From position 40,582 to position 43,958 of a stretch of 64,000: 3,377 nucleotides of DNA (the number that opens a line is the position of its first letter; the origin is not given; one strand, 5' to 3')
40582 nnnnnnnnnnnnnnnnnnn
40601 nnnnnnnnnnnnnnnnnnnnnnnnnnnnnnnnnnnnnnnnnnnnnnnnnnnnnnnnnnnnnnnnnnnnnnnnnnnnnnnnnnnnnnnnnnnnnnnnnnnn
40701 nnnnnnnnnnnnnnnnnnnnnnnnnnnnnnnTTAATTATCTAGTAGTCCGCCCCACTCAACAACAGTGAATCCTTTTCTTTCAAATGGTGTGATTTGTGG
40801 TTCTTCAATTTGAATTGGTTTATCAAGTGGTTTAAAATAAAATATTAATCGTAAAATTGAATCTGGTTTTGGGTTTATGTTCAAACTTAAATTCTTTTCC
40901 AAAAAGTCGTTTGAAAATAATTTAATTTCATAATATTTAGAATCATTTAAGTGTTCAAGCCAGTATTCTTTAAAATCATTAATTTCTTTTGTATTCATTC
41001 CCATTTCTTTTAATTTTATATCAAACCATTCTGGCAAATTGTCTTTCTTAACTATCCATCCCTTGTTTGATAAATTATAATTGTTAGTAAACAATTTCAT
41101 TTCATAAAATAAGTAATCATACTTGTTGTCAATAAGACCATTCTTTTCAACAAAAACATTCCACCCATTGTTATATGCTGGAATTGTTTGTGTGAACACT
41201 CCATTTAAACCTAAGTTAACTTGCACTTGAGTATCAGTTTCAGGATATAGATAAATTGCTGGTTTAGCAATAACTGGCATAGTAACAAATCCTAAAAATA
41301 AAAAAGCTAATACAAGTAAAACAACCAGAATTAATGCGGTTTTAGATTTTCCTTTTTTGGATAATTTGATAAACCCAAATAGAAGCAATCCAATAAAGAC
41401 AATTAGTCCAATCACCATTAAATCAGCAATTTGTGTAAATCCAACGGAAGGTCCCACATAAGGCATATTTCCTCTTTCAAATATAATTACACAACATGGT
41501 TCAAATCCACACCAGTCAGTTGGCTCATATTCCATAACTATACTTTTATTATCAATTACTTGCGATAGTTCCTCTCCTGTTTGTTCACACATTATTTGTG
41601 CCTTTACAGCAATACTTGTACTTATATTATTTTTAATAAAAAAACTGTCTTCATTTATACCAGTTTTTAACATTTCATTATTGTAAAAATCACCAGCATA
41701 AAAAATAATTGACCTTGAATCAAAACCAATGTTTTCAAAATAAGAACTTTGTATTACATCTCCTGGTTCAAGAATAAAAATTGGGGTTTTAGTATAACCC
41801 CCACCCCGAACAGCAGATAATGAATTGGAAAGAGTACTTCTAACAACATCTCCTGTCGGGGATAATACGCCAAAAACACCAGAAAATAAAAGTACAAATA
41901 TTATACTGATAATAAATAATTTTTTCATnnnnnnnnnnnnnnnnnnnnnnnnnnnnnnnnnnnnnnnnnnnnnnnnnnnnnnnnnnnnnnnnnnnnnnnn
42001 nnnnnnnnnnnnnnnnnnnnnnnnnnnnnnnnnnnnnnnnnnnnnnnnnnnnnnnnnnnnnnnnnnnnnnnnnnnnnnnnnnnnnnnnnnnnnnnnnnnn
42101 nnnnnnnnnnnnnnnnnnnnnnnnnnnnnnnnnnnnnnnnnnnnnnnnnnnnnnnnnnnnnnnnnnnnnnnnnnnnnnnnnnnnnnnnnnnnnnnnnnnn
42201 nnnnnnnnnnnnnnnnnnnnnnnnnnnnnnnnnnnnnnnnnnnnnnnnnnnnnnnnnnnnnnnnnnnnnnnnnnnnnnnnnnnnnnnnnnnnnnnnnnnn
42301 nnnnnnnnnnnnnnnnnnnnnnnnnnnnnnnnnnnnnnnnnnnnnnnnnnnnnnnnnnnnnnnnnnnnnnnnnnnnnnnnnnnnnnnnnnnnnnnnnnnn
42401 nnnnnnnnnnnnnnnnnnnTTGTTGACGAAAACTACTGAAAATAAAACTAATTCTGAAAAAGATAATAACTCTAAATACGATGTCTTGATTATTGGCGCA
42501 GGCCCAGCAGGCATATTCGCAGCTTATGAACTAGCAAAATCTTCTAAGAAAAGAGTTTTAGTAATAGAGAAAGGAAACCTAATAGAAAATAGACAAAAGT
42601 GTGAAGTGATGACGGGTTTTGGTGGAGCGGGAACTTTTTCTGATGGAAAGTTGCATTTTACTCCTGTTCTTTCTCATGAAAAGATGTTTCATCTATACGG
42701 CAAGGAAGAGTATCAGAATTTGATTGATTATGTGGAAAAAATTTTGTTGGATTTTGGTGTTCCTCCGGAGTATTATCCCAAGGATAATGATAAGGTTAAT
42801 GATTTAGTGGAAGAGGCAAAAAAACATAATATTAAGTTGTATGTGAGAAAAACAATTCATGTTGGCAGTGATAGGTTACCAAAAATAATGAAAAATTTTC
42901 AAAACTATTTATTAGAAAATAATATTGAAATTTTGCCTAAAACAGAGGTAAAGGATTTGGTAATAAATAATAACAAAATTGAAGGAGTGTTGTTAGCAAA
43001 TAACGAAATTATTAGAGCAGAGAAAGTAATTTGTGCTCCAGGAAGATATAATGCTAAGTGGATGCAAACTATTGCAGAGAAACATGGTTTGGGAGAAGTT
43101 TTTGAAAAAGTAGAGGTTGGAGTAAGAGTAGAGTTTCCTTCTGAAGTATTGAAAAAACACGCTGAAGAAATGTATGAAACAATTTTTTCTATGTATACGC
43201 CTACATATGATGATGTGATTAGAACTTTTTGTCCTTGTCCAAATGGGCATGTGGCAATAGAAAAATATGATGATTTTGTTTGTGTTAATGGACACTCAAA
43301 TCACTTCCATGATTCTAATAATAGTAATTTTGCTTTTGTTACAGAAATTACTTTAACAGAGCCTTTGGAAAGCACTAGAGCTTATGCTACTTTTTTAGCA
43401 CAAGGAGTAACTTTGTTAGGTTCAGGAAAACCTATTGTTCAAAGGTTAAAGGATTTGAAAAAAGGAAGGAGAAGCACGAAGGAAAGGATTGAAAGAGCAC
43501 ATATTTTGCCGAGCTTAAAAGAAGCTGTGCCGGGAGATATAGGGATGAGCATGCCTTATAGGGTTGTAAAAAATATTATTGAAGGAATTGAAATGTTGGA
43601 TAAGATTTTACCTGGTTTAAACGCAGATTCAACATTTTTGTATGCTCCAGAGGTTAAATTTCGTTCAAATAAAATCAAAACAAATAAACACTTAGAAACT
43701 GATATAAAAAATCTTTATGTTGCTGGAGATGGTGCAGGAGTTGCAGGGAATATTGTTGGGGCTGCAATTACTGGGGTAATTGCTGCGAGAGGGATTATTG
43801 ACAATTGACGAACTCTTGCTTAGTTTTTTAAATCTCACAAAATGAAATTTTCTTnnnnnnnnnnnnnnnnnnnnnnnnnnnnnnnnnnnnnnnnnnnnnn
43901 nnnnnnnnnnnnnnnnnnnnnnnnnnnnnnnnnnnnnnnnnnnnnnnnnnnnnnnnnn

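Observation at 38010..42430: Mosaic of six duplicated promoter/5'-leader modules around three paralogous small Cys-loop membrane-protein genes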

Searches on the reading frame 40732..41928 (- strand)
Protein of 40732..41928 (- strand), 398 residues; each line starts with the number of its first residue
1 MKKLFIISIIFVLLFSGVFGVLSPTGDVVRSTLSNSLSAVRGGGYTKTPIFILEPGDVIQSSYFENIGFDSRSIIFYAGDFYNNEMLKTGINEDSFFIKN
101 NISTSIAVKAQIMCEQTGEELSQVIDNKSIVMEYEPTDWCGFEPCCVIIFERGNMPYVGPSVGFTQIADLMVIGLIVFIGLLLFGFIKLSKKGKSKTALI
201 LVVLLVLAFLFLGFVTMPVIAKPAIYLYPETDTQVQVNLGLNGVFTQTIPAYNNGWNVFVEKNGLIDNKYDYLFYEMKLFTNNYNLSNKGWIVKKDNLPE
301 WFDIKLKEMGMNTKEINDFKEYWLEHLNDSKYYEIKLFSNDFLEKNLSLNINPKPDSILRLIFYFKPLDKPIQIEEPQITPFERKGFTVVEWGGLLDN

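Call 7: search_protein_families(library=pfam, proteins=[window:40732-41928:-], max_evalue=0.01)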
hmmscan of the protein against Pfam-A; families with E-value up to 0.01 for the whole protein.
window:40732-41928:- (398 aa): 2 families
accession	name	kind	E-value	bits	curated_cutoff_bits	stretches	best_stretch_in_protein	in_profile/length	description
PF14264.12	Glucos_trans_II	-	0.0025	17.5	30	1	167-217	241-295/317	Glucosyl transferase GtrII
PF19529.4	DUF6057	-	0.0037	16.6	29.8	1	172-234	161-228/569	Family of unknown function (DUF6057)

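Call 15: find_encoding_contigs(protein=window:40732-41928:-, flank=10000, max_places=10)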
Protein window:40732-41928:- (398 aa): 1 contig read that carries it; 1 place shown.
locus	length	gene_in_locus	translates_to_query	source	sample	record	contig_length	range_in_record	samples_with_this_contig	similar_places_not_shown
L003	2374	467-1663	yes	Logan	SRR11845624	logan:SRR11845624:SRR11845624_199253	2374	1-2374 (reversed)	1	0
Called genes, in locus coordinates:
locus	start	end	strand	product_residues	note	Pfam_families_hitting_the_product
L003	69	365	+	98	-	-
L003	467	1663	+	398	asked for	-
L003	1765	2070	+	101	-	-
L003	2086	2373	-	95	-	?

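Call 52: find_homologous_proteins(query=window:40732-41928:-, max_evalue=0.001)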
Query window:40732-41928:- (398 aa): 1373 proteins with E <= 0.001 among 8000 candidates; the best 120 are listed.
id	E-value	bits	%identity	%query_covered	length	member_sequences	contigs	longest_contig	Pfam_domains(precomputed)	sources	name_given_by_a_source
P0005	6.1e-265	896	100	100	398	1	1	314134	-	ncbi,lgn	-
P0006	1.5e-103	365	46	100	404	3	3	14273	-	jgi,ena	jgi:hypothetical protein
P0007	1.1e-102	362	49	95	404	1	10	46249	-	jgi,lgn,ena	jgi:hypothetical protein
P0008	3.5e-102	360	47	100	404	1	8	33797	PF19529.5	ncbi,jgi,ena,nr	ncbi:MAG: hypothetical protein HOE11_02495 [Candidatus Diapherotrites archaeon]|jgi:hypothetical pro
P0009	1.3e-65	240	53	52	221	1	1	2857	-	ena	-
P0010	3.4e-63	232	57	49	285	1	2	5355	-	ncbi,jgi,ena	-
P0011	4.8e-63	231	56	45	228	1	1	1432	-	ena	-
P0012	1.5e-61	226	51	52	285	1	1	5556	-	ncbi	ncbi:hypothetical protein ACFL96_17290 [Thermoproteota archaeon]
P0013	2.3e-61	226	51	50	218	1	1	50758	-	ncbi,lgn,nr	ncbi:MAG: hypothetical protein NTU58_00630 [Candidatus Nealsonbacteria bacterium]|nr:hypothetical pr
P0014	4.7e-61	225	52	52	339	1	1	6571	-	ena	-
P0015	9.4e-61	224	48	57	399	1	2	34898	-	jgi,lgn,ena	-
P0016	1.7e-60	223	51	51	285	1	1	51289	-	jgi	jgi:hypothetical protein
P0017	2.0e-59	219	48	52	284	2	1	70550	-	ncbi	-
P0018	3.2e-59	219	57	45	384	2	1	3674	-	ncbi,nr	ncbi:hypothetical protein J7L02_02195 [Candidatus Woesearchaeota archaeon]|nr:hypothetical protein [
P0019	3.7e-59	219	51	49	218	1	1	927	-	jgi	jgi:hypothetical protein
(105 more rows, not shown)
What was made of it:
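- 40732..41928 (-): 398-aa membrane protein whose C-terminal domain is widespread in DPANN and CPR organisms. A resident-type gene, not an orphan. More than 1373 homologues (call 52).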

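Call 53: find_encoding_contigs(protein=P0008, flank=6000, max_places=4)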
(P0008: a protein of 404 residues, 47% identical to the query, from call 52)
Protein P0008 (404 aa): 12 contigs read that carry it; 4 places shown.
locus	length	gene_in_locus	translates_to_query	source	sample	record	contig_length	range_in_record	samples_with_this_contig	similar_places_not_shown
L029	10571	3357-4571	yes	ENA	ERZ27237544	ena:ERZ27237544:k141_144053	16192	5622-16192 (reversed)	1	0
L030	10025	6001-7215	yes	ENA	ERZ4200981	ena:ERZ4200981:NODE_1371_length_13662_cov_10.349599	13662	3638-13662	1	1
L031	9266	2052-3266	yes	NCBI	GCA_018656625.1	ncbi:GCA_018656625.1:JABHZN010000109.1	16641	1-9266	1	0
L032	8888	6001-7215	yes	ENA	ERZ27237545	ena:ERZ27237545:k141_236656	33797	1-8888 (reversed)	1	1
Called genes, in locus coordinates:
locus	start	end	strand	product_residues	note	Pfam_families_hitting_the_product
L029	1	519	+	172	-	?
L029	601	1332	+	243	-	-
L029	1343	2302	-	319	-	-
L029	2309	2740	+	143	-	-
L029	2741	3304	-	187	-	-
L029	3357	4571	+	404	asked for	PF19529:DUF6057 (weak)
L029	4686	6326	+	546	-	PF00118:Cpn60_TCP1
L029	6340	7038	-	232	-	-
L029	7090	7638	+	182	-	-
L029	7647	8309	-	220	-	-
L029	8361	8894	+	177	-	PF13238:AAA_18, PF13207:AAA_17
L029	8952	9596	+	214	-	PF05552:MS_channel_1st_1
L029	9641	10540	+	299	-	PF00389:2-Hacid_dh, PF02826:2-Hacid_dh_C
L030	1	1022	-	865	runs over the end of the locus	PF00437:T2SSE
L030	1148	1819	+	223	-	-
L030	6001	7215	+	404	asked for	PF19529:DUF6057 (weak)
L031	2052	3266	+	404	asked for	PF19529:DUF6057 (weak)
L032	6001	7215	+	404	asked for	PF19529:DUF6057 (weak)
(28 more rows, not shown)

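Call 54: find_encoding_contigs(protein=P0007, flank=6000, max_places=4)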
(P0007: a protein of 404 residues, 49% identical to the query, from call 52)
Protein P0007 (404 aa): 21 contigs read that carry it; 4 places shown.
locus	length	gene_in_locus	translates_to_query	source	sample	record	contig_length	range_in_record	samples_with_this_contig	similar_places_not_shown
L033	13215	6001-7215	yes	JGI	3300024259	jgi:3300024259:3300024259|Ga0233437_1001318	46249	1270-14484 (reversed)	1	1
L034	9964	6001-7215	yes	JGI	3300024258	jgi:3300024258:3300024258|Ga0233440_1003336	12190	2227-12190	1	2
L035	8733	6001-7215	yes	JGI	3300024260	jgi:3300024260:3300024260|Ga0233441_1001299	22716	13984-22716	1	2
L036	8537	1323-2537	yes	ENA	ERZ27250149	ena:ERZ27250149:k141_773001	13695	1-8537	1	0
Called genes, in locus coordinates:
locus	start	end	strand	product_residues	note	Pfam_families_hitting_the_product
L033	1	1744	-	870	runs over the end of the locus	PF00437:T2SSE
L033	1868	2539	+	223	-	PF24336:DUF7504 (weak)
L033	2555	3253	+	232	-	-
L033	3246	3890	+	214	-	-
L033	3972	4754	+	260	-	-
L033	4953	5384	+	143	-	-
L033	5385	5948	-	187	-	-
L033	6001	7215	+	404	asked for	-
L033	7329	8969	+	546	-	PF00118:Cpn60_TCP1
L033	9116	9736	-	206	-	-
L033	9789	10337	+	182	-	-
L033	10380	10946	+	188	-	PF00625:Guanylate_kin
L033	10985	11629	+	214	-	PF05552:MS_channel_1st_1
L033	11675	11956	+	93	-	-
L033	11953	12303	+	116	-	PF05016:ParE_toxin (weak)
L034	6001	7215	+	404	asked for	-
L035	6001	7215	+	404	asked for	-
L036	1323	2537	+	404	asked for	-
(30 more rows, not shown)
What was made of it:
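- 40732..41928 (-): Found in other genomic contexts in other Diapherotrites (calls 53, 54).
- The 398-aa gene is an ordinary chromosomal gene elsewhere (calls 53, 54).
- Tried and rejected: The full-length homologue of the 398-aa gene lies next to the thermosome gene in marine Diapherotrites (calls 53, 54).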

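Call 64: search_protein_families(library=ncbifam, proteins=[window:40732-41928:-], max_evalue=0.01)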
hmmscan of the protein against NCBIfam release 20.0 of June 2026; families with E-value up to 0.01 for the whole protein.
window:40732-41928:- (398 aa): 0 families

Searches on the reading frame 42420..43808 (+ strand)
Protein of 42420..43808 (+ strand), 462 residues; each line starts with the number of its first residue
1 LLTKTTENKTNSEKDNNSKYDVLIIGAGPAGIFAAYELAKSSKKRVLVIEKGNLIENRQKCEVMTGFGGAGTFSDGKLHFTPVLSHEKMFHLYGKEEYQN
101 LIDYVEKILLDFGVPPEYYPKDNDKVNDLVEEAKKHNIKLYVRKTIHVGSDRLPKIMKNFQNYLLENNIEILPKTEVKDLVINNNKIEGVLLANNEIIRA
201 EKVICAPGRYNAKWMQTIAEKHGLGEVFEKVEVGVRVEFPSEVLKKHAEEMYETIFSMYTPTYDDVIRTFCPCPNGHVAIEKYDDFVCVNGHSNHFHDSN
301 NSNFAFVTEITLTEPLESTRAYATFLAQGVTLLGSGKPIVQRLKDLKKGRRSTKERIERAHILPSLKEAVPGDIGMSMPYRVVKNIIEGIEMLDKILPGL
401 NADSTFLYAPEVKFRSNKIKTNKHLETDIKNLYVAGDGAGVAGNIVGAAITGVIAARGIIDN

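Call 7: search_protein_families(library=pfam, proteins=[window:42420-43808:+], max_evalue=0.01)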
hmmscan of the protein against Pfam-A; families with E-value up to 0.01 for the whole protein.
window:42420-43808:+ (462 aa): 13 families
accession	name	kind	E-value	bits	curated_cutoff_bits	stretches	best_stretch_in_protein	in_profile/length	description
PF01134.28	GIDA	-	3.2e-16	59.8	22.1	3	157-228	98-169/391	Glucose inhibited division protein A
PF07992.20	Pyr_redox_2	-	3.9e-15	56.5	26.1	2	20-57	1-37/291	Pyridine nucleotide-disulphide oxidoreductase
PF00890.30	FAD_binding_2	-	9.8e-14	51.8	20.4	2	21-53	1-32/414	FAD binding domain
PF21688.3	FAD-depend_C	-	1.4e-12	48.7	27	1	232-412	3-195/197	FAD-dependent protein, C-terminal domain-like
PF03486.20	HI0933_like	-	1.7e-10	41.2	50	1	21-57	2-37/244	HI0933-like protein Rossmann domain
PF01266.30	DAO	-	2e-10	41.1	27.9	1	21-54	1-33/353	FAD dependent oxidoreductase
PF13738.12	Pyr_redox_3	-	5.8e-10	39.3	30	1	23-56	1-34/305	Pyridine nucleotide-disulphide oxidoreductase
PF01946.23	Thi4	-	4e-08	33.2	26.2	1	12-51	10-49/235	Thi4 family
PF12831.13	FAD_oxidored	-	2.2e-07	30.9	27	1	21-53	1-32/416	FAD dependent oxidoreductase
PF13450.12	NAD_binding_8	-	2e-06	28.4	21.9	1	24-53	1-29/68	NAD(P)-binding Rossmann-like domain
PF00070.33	Pyr_redox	-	1.4e-05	26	22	0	154-193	40-80/82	Pyridine nucleotide-disulphide oxidoreductase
PF01494.25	FAD_binding_3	-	0.00029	20.6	22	1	19-51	1-32/349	FAD binding domain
PF05834.18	Lycopene_cycl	-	0.005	16.4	23.4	0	21-55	1-36/380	Lycopene cyclase protein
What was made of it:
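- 42420..43808 (+): Intact FAD-dependent oxidoreductase gene (462 aa), the source of all the relics. Pfam GIDA, Pyr_redox_2 and FAD-depend_C (call 7).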

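Call 11: find_encoding_contigs(protein=window:42420-43808:+, flank=10000, max_places=10)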
Protein window:42420-43808:+ (462 aa): no gene with exactly this product is on record in the collection.

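Call 16: find_related_loci(query=window:42420-43808:+, collection=genome_contigs, flank=10000)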
Query window:42420-43808:+ (462 aa) in genome_contigs; peptide patterns used: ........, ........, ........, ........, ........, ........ (x = any residue, [..] = any of these).
130 stretches matched a pattern; 25 encode a relative of the query (tblastn E <= 1e-3); 25 distinct loci.
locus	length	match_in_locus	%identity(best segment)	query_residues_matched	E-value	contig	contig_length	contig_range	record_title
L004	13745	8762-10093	76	20-462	0e+0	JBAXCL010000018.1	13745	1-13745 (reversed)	MAG: archaeon isolate ELA192 MAG192_18, whole genome shotgun sequence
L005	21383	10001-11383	73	1-459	0e+0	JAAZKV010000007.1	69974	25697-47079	MAG: Candidatus Iainarchaeum archaeon isolate AS22ysBPME_79 37213_AS22, whole genome shotgun sequence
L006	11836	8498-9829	77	20-460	0e+0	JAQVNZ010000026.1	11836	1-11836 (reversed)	MAG: Candidatus ainarchaeum sp. isolate STF1_169 NODE_16440_length_11836_cov_3.256128_Sandtown_F1, whole genome shotgun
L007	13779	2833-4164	74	16-459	0e+0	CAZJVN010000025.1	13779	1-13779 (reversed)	MAG TPA_asm: uncultured archaeon isolate SRP263991_co4_116 genome assembly, contig: NODE_6704_length_13779_cov_7.323302,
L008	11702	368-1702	73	17-461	0e+0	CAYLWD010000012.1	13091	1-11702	MAG TPA_asm: uncultured archaeon isolate SRP178699_co1_628 genome assembly, contig: NODE_6322_length_13091_cov_3.932341,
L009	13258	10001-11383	73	1-459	0e+0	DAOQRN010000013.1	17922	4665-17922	MAG TPA_asm: archaeon isolate AMR_MDS_1191 NODE_2246_length_17922_cov_6.993396, whole genome shotgun sequence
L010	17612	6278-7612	69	20-461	0e+0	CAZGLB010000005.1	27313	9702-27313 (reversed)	MAG TPA_asm: uncultured archaeon isolate SRP263991_co7_50 genome assembly, contig: NODE_2465_length_27313_cov_190.145205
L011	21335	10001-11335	68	20-461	0e+0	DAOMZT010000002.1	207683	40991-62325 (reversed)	MAG TPA_asm: archaeon isolate AMR_MDS_3992 NODE_10_length_207683_cov_10.526726, whole genome shotgun sequence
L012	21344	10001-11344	71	15-461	0e+0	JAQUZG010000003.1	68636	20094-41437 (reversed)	MAG: Candidatus ainarchaeum sp. isolate STD2_255 NODE_1343_length_68636_cov_16.454962_Sandtown_D2, whole genome shotgun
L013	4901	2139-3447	86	21-458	0e+0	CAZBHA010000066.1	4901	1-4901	MAG TPA_asm: uncultured archaeon isolate SRP192927_co6_212 genome assembly, contig: NODE_48633_length_4901_cov_3.101733,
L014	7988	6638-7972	67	20-461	0e+0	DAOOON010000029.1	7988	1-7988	MAG TPA_asm: archaeon isolate AMR_MDS_2622 NODE_11181_length_7988_cov_17.019034, whole genome shotgun sequence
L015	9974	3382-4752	66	7-460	0e+0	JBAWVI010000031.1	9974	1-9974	MAG: archaeon isolate ELA007 MAG007_31, whole genome shotgun sequence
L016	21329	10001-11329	67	20-460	0e+0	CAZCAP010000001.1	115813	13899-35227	MAG TPA_asm: uncultured archaeon isolate SRP178699_co1_70 genome assembly, contig: NODE_87_length_115813_cov_33.067486,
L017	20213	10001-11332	59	19-461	0e+0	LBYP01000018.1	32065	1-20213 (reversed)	MAG: Parcubacteria group bacterium GW2011_GWA2_40_23 UT91_C0018, whole genome shotgun sequence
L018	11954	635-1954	70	18-457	0e+0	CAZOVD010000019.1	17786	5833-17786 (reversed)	MAG TPA_asm: uncultured archaeon isolate SRP193661_co2_56 genome assembly, contig: NODE_2766_length_17786_cov_6.254864,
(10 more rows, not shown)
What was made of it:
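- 42420..43808 (+): 66-86% identical orthologues in Iainarchaeota-type MAGs (call 16).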

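Call 42: find_encoding_contigs(protein=window:42423-43805:+, flank=10000, max_places=10)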
Protein seq(461 aa) (461 aa): no gene with exactly this product is on record in the collection.

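Call 64: search_protein_families(library=ncbifam, proteins=[window:42420-43808:+], max_evalue=0.01)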
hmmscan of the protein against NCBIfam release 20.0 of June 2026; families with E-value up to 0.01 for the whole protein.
window:42420-43808:+ (462 aa): 104 families (the best 25 are shown)
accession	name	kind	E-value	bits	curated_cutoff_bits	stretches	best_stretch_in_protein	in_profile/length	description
NF003585.0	PRK05249.1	equivalog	1.5e-10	40.3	465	1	16-53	3-39/464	Si-specific NAD(P)(+) transhydrogenase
TIGR00275.1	TIGR00275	subfamily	2.6e-10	39.7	183.8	2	22-55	1-33/401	aminoacetone oxidase family FAD-binding enzyme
NF004943.0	PRK06292.2-1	equivalog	5.7e-10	38.6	432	1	18-55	2-39/456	dihydrolipoyl dehydrogenase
TIGR03140.1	AhpF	equivalog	3e-09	36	502.9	1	3-47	196-240/515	alkyl hydroperoxide reductase subunit F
TIGR02032.1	GG-red-SF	subfamily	4.9e-09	36.3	158.8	1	20-61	1-40/297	geranylgeranyl reductase family protein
NF053717.1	VnlPnlRedVprA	equivalog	5.2e-09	35.5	600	1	16-210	3-193/481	vinyl phenol reductase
TIGR01350.1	lipoamide_DH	equivalog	6.2e-09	35.1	408.8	1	19-52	1-33/461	dihydrolipoyl dehydrogenase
TIGR00136.1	mnmG_gidA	equivalog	9.7e-09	34.1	524.85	1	162-212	104-155/616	tRNA uridine-5-carboxymethylaminomethyl(34) synthesis enzyme MnmG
TIGR00551.1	nadB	equivalog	1e-08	34.4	452.75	1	145-228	119-206/489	L-aspartate oxidase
TIGR01292.1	TRX_reduct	equivalog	1.3e-08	34.1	343.45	1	20-59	1-39/300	thioredoxin-disulfide reductase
NF005331.0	PRK06854.1-2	equivalog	1.3e-08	33.8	557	1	16-208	6-190/563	adenylyl-sulfate reductase subunit alpha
TIGR04018.1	Bthiol_YpdA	hypoth_equivalog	7.7e-08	31.5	339.9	1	21-57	1-36/316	YpdA family putative bacillithiol disulfide reductase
TIGR01813.1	flavo_cyto_c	subfamily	1.1e-07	31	285.45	1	21-55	1-35/444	flavocytochrome c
TIGR04542.1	GMC_mycofac_2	equivalog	2.7e-07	30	400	1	21-53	1-33/425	mycofactocin system GMC family oxidoreductase MftG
NF006593.0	PRK09126.1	equivalog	2.8e-07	29.7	420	1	18-52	3-36/393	5-demethoxyubiquinol-8 5-hydroxylase UbiM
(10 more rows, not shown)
